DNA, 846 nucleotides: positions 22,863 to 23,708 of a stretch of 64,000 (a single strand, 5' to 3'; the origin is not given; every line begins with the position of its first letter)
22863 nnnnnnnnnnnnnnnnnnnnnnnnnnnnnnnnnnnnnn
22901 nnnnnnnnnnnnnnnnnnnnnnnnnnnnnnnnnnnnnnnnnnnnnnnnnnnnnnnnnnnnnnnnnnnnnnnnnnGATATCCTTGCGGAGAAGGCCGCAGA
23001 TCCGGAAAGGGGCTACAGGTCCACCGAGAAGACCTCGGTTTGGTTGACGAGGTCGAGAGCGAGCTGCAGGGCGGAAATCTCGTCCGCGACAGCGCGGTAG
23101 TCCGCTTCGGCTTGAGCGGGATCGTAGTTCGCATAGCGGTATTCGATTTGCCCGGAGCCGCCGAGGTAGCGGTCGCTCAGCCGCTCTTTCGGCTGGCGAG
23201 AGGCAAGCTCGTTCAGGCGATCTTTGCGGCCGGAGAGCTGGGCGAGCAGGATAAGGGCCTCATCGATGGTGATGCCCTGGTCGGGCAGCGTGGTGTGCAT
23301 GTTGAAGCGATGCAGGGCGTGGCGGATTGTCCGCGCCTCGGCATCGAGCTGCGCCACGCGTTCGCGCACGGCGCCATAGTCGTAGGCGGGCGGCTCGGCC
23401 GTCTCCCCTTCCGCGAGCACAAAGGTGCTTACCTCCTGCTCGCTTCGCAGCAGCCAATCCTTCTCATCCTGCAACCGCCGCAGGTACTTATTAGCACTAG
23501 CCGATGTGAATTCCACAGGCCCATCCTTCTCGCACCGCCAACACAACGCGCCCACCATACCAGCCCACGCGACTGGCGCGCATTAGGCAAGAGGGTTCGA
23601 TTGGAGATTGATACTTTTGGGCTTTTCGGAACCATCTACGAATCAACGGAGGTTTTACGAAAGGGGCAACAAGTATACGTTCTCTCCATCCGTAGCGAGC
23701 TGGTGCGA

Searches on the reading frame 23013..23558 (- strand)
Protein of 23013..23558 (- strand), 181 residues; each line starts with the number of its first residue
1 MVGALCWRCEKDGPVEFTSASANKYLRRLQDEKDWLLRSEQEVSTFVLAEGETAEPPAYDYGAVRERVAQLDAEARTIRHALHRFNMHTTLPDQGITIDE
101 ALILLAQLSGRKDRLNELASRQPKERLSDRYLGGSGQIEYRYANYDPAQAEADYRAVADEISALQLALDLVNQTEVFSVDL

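Call 22: find_encoding_contigs(protein=window:23013-23558:-, flank=10000, max_places=10)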
Protein window:23013-23558:- (181 aa): 6 contigs read that carry it; 6 places shown.
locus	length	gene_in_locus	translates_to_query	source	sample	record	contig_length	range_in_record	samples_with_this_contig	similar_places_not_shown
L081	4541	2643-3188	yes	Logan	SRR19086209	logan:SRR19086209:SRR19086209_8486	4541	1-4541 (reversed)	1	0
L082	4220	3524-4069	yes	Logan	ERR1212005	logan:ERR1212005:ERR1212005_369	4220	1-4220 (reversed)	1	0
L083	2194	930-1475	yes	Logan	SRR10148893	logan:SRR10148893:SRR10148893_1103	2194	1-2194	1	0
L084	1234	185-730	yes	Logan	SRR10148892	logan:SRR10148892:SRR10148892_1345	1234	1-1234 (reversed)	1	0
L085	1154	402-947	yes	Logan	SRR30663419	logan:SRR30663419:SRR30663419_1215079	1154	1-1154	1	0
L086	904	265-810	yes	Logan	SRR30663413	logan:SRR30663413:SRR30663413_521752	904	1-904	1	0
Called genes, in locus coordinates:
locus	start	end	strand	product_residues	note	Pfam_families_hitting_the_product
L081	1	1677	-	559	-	?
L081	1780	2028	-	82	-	-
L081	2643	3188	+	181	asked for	-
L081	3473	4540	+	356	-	?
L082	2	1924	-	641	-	?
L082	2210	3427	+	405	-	-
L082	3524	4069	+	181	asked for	-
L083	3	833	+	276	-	?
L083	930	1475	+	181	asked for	-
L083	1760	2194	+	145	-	?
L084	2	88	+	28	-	?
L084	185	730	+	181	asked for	-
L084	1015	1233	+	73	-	?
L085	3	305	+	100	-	?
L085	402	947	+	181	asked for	-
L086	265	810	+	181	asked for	-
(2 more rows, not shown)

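Call 80: search_protein_families(library=padloc, proteins=[window:23013-23558:-], max_evalue=0.00001)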
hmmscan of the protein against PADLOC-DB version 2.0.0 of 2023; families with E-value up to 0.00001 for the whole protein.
window:23013-23558:- (181 aa): 0 families
